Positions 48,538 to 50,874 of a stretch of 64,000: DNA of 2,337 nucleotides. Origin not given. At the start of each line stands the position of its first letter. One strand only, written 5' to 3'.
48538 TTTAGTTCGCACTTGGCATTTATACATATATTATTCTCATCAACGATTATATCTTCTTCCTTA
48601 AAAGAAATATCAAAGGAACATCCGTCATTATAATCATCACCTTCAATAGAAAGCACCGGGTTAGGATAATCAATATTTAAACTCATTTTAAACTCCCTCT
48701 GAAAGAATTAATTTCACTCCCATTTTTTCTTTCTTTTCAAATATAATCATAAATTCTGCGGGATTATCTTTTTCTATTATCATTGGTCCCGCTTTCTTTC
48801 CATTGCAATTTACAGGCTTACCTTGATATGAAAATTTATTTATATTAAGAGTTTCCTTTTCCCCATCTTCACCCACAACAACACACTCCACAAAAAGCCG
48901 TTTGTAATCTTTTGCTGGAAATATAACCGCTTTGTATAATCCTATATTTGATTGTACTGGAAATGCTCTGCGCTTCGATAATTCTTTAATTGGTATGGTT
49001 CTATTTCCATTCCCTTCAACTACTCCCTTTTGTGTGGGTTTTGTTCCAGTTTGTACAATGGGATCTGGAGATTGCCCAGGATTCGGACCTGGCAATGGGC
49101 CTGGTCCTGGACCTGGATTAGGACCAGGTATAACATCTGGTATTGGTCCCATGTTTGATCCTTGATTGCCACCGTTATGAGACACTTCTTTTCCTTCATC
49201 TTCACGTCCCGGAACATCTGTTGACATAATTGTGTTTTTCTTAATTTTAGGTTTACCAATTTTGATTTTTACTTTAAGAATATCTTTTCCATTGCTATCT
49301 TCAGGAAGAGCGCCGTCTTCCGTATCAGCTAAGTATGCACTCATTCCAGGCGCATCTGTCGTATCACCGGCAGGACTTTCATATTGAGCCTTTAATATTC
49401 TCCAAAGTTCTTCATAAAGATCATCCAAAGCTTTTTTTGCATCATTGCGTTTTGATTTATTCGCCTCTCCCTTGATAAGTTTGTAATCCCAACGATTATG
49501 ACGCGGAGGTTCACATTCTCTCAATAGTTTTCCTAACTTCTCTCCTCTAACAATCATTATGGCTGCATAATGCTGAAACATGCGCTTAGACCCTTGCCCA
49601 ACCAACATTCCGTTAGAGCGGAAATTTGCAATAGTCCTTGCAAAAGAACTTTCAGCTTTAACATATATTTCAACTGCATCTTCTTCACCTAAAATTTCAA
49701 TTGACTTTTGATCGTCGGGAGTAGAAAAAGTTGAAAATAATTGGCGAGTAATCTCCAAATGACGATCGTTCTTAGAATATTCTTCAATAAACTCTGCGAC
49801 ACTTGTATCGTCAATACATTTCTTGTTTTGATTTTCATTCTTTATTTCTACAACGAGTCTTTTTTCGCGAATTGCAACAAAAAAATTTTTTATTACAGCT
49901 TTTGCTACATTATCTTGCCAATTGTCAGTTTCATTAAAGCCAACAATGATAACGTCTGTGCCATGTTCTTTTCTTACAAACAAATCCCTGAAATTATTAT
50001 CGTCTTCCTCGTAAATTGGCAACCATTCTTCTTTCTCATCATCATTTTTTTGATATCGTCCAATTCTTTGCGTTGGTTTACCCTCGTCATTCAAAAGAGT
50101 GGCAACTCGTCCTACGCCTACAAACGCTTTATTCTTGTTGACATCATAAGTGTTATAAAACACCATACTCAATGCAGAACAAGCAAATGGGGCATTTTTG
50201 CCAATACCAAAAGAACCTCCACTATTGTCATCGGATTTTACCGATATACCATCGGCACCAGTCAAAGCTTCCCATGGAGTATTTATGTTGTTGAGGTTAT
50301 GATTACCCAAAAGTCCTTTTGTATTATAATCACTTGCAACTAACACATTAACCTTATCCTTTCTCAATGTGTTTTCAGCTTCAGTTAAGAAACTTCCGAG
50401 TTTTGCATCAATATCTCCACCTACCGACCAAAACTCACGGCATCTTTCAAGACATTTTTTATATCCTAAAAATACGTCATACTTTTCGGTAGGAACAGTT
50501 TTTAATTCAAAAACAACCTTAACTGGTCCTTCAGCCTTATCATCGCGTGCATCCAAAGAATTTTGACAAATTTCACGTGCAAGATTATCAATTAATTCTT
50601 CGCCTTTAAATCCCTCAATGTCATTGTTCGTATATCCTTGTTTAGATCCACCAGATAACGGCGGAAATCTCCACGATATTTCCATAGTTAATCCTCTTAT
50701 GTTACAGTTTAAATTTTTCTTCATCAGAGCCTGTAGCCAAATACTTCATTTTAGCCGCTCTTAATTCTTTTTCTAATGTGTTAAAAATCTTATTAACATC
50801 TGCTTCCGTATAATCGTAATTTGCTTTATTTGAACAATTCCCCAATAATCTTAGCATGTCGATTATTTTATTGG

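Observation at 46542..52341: dcm ... vsr-bracketed cassette: GHKL (MORC-like) ATPase plus three proteins with no recognisable motif; candidate novel methylation-linked defence module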

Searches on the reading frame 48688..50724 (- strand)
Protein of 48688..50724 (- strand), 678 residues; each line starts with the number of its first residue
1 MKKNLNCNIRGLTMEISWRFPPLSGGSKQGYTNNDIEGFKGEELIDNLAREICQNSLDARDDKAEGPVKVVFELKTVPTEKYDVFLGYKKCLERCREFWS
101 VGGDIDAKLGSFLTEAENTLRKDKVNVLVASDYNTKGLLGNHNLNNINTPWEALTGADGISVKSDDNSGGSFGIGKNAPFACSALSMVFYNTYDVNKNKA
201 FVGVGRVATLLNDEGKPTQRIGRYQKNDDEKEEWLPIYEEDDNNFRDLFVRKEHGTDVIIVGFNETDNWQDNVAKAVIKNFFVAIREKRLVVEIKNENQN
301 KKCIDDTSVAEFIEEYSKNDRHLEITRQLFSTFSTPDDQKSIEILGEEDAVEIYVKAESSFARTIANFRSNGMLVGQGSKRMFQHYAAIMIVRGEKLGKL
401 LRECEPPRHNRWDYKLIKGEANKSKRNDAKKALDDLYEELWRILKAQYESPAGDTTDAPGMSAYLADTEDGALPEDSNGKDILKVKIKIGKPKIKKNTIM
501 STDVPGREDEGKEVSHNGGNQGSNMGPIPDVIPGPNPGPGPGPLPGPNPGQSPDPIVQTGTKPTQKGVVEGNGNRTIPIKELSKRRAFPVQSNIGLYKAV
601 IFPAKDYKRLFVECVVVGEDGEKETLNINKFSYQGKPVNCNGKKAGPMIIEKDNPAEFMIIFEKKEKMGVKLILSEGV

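Call 3: search_protein_families(library=pfam, proteins=[window:48688-50724:-], max_evalue=0.1)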
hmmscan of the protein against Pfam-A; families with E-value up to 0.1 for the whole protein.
window:48688-50724:- (678 aa): 1 family
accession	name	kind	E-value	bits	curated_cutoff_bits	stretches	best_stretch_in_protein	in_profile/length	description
PF05141.17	DIT1_PvcA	-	0.043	13.8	26.4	1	257-403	72-209/273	Pyoverdine/dityrosine biosynthesis protein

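Call 4: search_protein_families(library=padloc, proteins=[window:48688-50724:-], max_evalue=0.1)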
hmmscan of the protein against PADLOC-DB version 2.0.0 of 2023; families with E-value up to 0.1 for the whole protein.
window:48688-50724:- (678 aa): 1 family
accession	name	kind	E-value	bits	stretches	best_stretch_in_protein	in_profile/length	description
PDLC04582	PDC-M33A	-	1.3e-125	418.5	1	14-669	1-620/627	-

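Call 5: search_protein_families(library=ncbifam, proteins=[window:48688-50724:-], max_evalue=0.1)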
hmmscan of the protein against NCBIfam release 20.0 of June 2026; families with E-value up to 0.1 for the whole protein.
window:48688-50724:- (678 aa): 0 families

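Call 12: find_homologous_proteins(query=window:48688-50688:-, max_evalue=0.00001)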
Query window:48688-50688:- (666 aa): 1390 proteins with E <= 0.00001 among 8000 candidates; the best 120 are listed.
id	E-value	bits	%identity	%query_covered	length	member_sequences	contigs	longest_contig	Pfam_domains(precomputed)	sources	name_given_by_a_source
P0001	0.0e+0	1527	100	100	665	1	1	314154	-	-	-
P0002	0.0e+0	1331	88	100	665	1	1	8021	-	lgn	-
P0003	0.0e+0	1302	86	100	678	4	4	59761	-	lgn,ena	-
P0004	0.0e+0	1247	82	100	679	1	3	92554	-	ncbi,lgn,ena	-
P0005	0.0e+0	1214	80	100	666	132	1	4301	-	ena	-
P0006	0.0e+0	1209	80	100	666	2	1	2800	-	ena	-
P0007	0.0e+0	1149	75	100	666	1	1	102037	-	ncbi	-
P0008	0.0e+0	1145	75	100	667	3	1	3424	-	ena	-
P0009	0.0e+0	1138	75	100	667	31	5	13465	-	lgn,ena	-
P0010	0.0e+0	1134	74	100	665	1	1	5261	-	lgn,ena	-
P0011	0.0e+0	1133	74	100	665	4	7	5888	-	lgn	-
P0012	0.0e+0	1133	74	100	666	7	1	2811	-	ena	-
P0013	0.0e+0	1131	74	100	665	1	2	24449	-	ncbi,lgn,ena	-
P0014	0.0e+0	1111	74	100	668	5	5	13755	-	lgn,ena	-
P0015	0.0e+0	1085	71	100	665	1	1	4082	-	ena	-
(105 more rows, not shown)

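Call 22: search_solved_structures(query=A3, max_evalue=10, show_alignments=3)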
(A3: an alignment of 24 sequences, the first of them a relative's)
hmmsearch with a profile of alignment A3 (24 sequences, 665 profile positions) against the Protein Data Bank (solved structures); distinct sequences matched with E-value up to 10: 8.
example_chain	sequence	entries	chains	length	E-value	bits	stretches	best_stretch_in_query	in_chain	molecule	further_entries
8dec_E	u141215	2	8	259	0.14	13.7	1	509-579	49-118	Capsid protein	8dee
1heh_C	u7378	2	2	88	0.6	11.6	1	121-162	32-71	ENDO-1,4-BETA-XYLANASE D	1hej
7unr_1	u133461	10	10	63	0.71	11.4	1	415-454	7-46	50S ribosomal protein L29 | Large ribosomal subunit protein uL29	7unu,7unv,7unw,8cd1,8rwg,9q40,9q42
9cca_A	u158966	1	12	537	1.1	10.7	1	465-546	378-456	Circumsporozoite protein,Pyridoxal 5'-phosphate synthase subunit Pdx1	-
6mx4_C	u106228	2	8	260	2.8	9.4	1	514-580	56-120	Capsid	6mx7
6xo4_C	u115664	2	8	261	3.4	9.1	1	515-580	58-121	Togavirin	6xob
8ua4_C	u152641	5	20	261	3.6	9.1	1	515-580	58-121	Capsid protein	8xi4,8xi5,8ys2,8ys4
9cca_G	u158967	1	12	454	4.7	8.7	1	494-546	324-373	Circumsporozoite protein,Pyridoxal 5'-phosphate synthase subunit PDX2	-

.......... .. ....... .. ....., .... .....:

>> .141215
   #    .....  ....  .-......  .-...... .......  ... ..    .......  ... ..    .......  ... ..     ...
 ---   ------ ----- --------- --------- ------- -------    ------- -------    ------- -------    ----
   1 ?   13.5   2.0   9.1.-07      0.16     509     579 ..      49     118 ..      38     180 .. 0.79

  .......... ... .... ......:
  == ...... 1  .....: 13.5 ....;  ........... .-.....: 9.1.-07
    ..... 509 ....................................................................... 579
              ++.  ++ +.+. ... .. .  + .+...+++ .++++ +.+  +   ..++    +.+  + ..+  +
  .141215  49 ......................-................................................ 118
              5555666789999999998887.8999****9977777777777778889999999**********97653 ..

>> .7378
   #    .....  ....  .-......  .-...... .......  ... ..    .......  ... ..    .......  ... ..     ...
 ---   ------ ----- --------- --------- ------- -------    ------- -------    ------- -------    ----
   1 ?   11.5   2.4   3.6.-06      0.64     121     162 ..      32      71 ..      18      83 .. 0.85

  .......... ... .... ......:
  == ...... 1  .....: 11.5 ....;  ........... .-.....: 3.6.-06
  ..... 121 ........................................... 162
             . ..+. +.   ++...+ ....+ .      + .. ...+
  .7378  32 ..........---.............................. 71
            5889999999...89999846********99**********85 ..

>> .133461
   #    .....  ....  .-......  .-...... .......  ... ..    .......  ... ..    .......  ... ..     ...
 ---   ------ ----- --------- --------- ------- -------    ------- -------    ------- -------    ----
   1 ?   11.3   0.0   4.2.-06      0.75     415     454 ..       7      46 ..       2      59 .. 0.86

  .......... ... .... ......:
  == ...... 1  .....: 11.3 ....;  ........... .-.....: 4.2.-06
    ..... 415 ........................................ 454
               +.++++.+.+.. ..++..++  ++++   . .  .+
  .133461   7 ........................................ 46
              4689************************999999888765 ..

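Call 24: find_related_loci(query=A3, collection=genome_contigs, flank=8000)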
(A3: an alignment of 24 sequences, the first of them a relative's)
Query A3 (665 aa) in genome_contigs; peptide patterns used: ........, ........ (x = any residue, [..] = any of these).
230 stretches matched a pattern; 167 encode a relative of the query (tblastn E <= 1e-3); the best 80 are kept; 80 distinct loci.
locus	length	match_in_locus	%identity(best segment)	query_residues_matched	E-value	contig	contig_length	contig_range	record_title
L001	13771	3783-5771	80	1-664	0e+0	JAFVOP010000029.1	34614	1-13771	MAG: Clostridia bacterium isolate RGIG5253 Sheep_Colon-1__c204926, whole genome shotgun sequence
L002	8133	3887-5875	80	1-664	0e+0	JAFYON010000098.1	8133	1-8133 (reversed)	MAG: Clostridia bacterium isolate RGIG7278 Water_buffalos_Cecum-4__c497263, whole genome shotgun sequence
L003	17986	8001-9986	79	1-663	0e+0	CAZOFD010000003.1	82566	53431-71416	MAG TPA_asm: uncultured Ruminococcus sp. isolate SRP225648_co1_265 genome assembly, contig: NODE_390_length_82566_cov_11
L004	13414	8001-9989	79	1-664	0e+0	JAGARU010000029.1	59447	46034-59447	MAG: Clostridia bacterium isolate RGIG8715 Water_deer_Colon-4__c81387, whole genome shotgun sequence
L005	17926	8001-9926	51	2-665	0e+0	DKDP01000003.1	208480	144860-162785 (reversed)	MAG TPA_asm: Ruminococcaceae bacterium UBA6845 UBA6845_contig_43, whole genome shotgun sequence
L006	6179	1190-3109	50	2-663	0e+0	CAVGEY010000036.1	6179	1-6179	bacterium isolate H07627-L1_cleanbin_000001 genome assembly, contig: Spades_H07627-L1_contig_7667, whole genome shotgun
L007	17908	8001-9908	51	3-663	0e+0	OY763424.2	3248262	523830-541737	MAG: Oscillospiraceae bacterium isolate 2653369c-2d6a-477d-a763-16f58a0da7c0 genome assembly, chromosome: 1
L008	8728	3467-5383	50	3-663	0e+0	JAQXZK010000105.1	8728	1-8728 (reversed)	MAG: Bacteroidales bacterium isolate SUG1661 k141_9275661, whole genome shotgun sequence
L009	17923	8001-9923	49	1-665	0e+0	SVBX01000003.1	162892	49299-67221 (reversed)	MAG: Selenomonas ruminantium isolate SIG239 NODE_149_length_162892_cov_24.939533, whole genome shotgun sequence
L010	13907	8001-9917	51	2-665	0e+0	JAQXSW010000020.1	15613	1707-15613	MAG: Oscillospiraceae bacterium isolate SUG1493 k141_308640, whole genome shotgun sequence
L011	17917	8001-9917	49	1-663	0e+0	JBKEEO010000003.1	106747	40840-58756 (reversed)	MAG: Oscillospiraceae bacterium isolate UW_FK_CAPRO4_1 LacMBR1_d7_pb77, whole genome shotgun sequence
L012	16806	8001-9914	48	2-663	0e+0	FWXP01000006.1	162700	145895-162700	Ruminococcaceae bacterium strain KHP2 genome assembly, contig: Ga0059115_106, whole genome shotgun sequence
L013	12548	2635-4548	50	2-665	0e+0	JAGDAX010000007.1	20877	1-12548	MAG: Clostridia bacterium isolate RGIG10301 Yak_Rumen.Co__c179457, whole genome shotgun sequence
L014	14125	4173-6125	49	3-665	0e+0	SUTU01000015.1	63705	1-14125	MAG: Cyanobacteria bacterium SIG28 NODE_11072_length_63705_cov_7.577700, whole genome shotgun sequence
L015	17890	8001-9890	48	5-665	0e+0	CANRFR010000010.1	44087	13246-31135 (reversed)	MAG: uncultured Clostridia bacterium isolate Lapin-023__bin29 genome assembly, contig: Lapin-023__NODE_1175_length_44087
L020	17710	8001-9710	46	71-665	2e-163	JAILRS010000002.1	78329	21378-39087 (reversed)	MAG: Selenomonadaceae bacterium isolate RUI390 k141_4429007_flag=0_multi=28.6134_len=78329, whole genome shotgun sequenc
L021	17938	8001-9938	65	1-664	0e+0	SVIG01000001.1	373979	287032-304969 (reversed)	MAG: Clostridiales bacterium isolate SIG403 NODE_129_length_373979_cov_11.419230, whole genome shotgun sequence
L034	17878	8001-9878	36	1-663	1e-108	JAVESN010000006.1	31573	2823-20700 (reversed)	MAG: Methanimicrococcus sp. isolate BF1_58 scaffold_2313_c1_biofilm_2017, whole genome shotgun sequence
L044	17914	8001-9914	34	2-657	2e-94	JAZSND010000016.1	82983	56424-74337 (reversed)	MAG: Acutalibacteraceae bacterium isolate T1900044552_TS20190018.MAGScoT_cleanbin_000015 SGB_249_k141_264130, whole geno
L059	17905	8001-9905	33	2-657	1e-84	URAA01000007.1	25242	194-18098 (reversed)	uncultured Dialister sp. isolate UMGS799 genome assembly, contig: NODE_276_length_25242_cov_5.35471, whole genome shotgu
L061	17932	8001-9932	33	2-665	3e-83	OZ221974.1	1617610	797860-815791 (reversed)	Dialister sp. Marseille-QA0723 genome assembly, chromosome: contig00001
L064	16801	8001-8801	51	2-272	3e-80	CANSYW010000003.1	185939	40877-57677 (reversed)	MAG TPA_asm: uncultured Pseudoflavonifractor sp. isolate SRR13428092_bin.11_metawrap_v1.3_MAG genome assembly, contig: N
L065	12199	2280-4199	47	2-663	1e-180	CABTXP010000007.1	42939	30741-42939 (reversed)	MAG TPA_asm: uncultured Clostridiales bacterium isolate MGYG-HGUT-03759 genome assembly, contig: GUT_GENOME243569_7, who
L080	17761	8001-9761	29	5-630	5e-51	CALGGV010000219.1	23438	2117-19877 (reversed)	MAG TPA_asm: uncultured Selenomonadales bacterium isolate ERR1278104_bin.38_CONCOCT_v1.1_MAG genome assembly, contig: ER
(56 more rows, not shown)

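Call 27: search_protein_families(library=pfam, proteins=[L005:6198-7508:+, L007:6411-7544:+, L044:6421-7554:+, L020:6584-7888:+, L080:6939-7985:+, L080:5744-6862:+, L034:6406-7887:+, L064:6605-7528:+, L006:2-604:+, L065:148-810:+], max_evalue=0.001)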
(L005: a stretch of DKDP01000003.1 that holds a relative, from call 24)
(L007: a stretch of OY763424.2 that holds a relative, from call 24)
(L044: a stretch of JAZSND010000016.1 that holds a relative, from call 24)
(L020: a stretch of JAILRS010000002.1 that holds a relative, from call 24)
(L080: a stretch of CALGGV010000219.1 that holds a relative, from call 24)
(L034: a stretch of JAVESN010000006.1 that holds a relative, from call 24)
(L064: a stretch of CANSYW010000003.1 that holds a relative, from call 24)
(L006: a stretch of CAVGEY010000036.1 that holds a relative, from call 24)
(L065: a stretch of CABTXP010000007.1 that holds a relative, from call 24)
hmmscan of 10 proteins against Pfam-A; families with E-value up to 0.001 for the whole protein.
L005:6198-7508:+ (437 aa): 1 family
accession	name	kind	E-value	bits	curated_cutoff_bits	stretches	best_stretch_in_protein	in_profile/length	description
PF00145.23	DNA_methylase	-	4.7e-63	214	22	1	65-424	1-322/324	C-5 cytosine-specific DNA methylase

L007:6411-7544:+ (378 aa): 1 family
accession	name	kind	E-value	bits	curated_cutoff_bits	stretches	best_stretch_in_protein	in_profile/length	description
PF00145.23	DNA_methylase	-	2.7e-62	211.5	22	1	7-363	1-320/324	C-5 cytosine-specific DNA methylase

L044:6421-7554:+ (378 aa): 1 family
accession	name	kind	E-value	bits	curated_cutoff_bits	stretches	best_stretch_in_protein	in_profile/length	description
PF00145.23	DNA_methylase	-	6e-63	213.7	22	1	9-364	2-320/324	C-5 cytosine-specific DNA methylase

L020:6584-7888:+ (435 aa): 1 family
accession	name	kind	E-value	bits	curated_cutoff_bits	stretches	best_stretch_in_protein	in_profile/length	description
PF00275.25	EPSP_synthase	-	6.8e-114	381.3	22.8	1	20-433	8-417/417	EPSP synthase (3-phosphoshikimate 1-carboxyvinyltransferase)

L080:6939-7985:+ (349 aa): 1 family
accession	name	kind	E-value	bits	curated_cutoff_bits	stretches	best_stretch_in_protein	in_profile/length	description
PF02547.20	Queuosine_synth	-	1.3e-138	462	25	1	10-345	1-322/322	Queuosine biosynthesis protein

L080:5744-6862:+ (373 aa): 1 family
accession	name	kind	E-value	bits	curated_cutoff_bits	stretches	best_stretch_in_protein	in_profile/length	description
PF08486.15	SpoIID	-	1.4e-27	96.6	23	1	112-200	2-95/97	Stage II sporulation protein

L034:6406-7887:+ (494 aa): 2 families
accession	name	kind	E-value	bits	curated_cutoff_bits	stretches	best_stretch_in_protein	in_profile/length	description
PF01558.24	POR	-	1.3e-38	133.3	27.4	1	325-488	1-173/173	Pyruvate ferredoxin/flavodoxin oxidoreductase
PF02775.26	TPP_enzyme_C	-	4.5e-18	65.9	21.9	1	91-241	21-151/151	Thiamine pyrophosphate enzyme, C-terminal TPP binding domain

L064:6605-7528:+ (308 aa): 1 family
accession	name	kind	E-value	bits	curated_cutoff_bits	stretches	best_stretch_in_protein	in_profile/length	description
PF19553.4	DUF6076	-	1.2e-45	155.8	23.5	1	143-307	4-167/168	Family of unknown function (DUF6076)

L006:2-604:+ (201 aa): 1 family
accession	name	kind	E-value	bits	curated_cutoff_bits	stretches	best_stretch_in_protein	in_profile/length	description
PF09561.16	RE_HpaII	-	4.8e-56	191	25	1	1-197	161-359/359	HpaII restriction endonuclease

L065:148-810:+ (221 aa): 3 families
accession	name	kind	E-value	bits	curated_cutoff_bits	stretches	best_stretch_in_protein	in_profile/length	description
PF13419.12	HAD_2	-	2.3e-30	106.5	23.8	1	15-193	2-178/178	Haloacid dehalogenase-like hydrolase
PF00702.32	Hydrolase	-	2.8e-25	90.3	26.4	1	11-187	1-191/191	haloacid dehalogenase-like hydrolase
PF12710.13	HAD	-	3.8e-10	40.9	27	1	15-140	2-128/189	haloacid dehalogenase-like hydrolase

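Call 28: search_protein_representatives(protein=window:48688-50688:-)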
Query: 666 residues. Proteins with E-value up to 0.001 (for the whole library): 2675; up to 1e-10: 1894; up to 1e-30: 739. The best 150 are listed.
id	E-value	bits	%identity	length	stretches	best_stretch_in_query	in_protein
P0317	3.5e-202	689.8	52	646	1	3-662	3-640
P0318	1.5e-163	562.1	46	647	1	4-664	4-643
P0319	1.5e-160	552.2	45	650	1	3-660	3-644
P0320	2.9e-157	541.3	46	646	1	3-660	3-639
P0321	5.5e-151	520.6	60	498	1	3-396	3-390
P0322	6.1e-150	517.1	44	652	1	3-664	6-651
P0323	1.9e-149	515.5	44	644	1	4-660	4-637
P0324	7.9e-148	510.2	44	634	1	3-659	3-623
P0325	3.2e-143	494.9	42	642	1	4-656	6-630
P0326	7.9e-141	487.0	43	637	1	2-663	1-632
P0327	3.7e-138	478.2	44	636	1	4-659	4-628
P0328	9.6e-131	453.7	48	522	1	3-488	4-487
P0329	1.2e-130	453.4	40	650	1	5-652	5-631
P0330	1.1e-125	437.0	41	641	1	3-663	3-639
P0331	9.5e-124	430.6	41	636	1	5-663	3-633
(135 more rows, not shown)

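Call 30: search_protein_families(library=pfam, alignment_id=A4, max_evalue=1)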
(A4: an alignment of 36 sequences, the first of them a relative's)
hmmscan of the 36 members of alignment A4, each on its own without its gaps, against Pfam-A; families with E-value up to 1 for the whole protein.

A. member 1, P0001 (665 aa): 2 families
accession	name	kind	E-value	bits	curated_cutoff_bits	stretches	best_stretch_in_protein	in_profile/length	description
PF05141.17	DIT1_PvcA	-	0.041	13.8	26.4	1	244-390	72-209/273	Pyoverdine/dityrosine biosynthesis protein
PF19995.5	iSTAND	-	0.19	12.6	24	0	228-272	101-144/163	inactive STAND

B. families by the number of members that match (of 36 scanned): 42 families (the first 25 are shown)
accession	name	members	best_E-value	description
PF17278.7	DUF5343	3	0.0058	Family of unknown function (DUF5343)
PF03372.29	Exo_endo_phos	2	0.015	Endonuclease/Exonuclease/phosphatase family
PF18908.5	DUF5663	2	0.061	Protein of unknown function (DUF5663)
PF04883.17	HK97-gp10_like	1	0.0015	Bacteriophage HK97-gp10, putative tail-component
PF19591.4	DUF6096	1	0.0056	Family of unknown function (DUF6096)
PF00630.25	Filamin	1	0.0059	Filamin/ABP280 repeat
PF21039.3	CEP104_ZnF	1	0.017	Centrosomal protein CEP104, ZnF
PF07882.17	Fucose_iso_N2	1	0.02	L-fucose isomerase, second N-terminal domain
PF12148.14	TTD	1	0.023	Tandem tudor domain within UHRF1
PF01991.23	vATP-synt_E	1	0.024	ATP synthase (E/31 kDa) subunit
PF17148.9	DUF5117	1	0.026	Domain of unknown function (DUF5117)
PF00691.25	OmpA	1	0.03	OmpA family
PF00846.24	Hanta_nucleocap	1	0.03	Hantavirus nucleocapsid protein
PF06427.17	UDP-g_GGTase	1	0.034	UDP-glucose:Glycoprotein Glucosyltransferase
PF00151.25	Lipase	1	0.035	Lipase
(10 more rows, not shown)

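Call 34: search_solved_structures(query=A4, max_evalue=10, show_alignments=2)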
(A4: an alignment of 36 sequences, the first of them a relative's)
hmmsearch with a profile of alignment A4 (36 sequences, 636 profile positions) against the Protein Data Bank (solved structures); distinct sequences matched with E-value up to 10: 7.
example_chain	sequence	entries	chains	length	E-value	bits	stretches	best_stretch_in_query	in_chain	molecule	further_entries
4d0q_A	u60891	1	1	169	0.016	17.1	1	495-600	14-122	HYALURONATE LYASE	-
7sfw_C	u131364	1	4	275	0.34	12.7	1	479-549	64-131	Capsid protein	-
7ffe_A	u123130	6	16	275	0.35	12.6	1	478-549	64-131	Capsid protein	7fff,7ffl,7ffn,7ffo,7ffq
7n8o_U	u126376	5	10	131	2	10.1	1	13-44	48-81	Photosystem II 12 kDa extrinsic protein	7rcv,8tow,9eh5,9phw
1heh_C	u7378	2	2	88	3.5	9.4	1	121-158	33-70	ENDO-1,4-BETA-XYLANASE D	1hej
8eeu_A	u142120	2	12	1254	4.4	9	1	479-549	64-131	Coat protein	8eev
3ksc_A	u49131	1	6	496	6.9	8.4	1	429-535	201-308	LegA class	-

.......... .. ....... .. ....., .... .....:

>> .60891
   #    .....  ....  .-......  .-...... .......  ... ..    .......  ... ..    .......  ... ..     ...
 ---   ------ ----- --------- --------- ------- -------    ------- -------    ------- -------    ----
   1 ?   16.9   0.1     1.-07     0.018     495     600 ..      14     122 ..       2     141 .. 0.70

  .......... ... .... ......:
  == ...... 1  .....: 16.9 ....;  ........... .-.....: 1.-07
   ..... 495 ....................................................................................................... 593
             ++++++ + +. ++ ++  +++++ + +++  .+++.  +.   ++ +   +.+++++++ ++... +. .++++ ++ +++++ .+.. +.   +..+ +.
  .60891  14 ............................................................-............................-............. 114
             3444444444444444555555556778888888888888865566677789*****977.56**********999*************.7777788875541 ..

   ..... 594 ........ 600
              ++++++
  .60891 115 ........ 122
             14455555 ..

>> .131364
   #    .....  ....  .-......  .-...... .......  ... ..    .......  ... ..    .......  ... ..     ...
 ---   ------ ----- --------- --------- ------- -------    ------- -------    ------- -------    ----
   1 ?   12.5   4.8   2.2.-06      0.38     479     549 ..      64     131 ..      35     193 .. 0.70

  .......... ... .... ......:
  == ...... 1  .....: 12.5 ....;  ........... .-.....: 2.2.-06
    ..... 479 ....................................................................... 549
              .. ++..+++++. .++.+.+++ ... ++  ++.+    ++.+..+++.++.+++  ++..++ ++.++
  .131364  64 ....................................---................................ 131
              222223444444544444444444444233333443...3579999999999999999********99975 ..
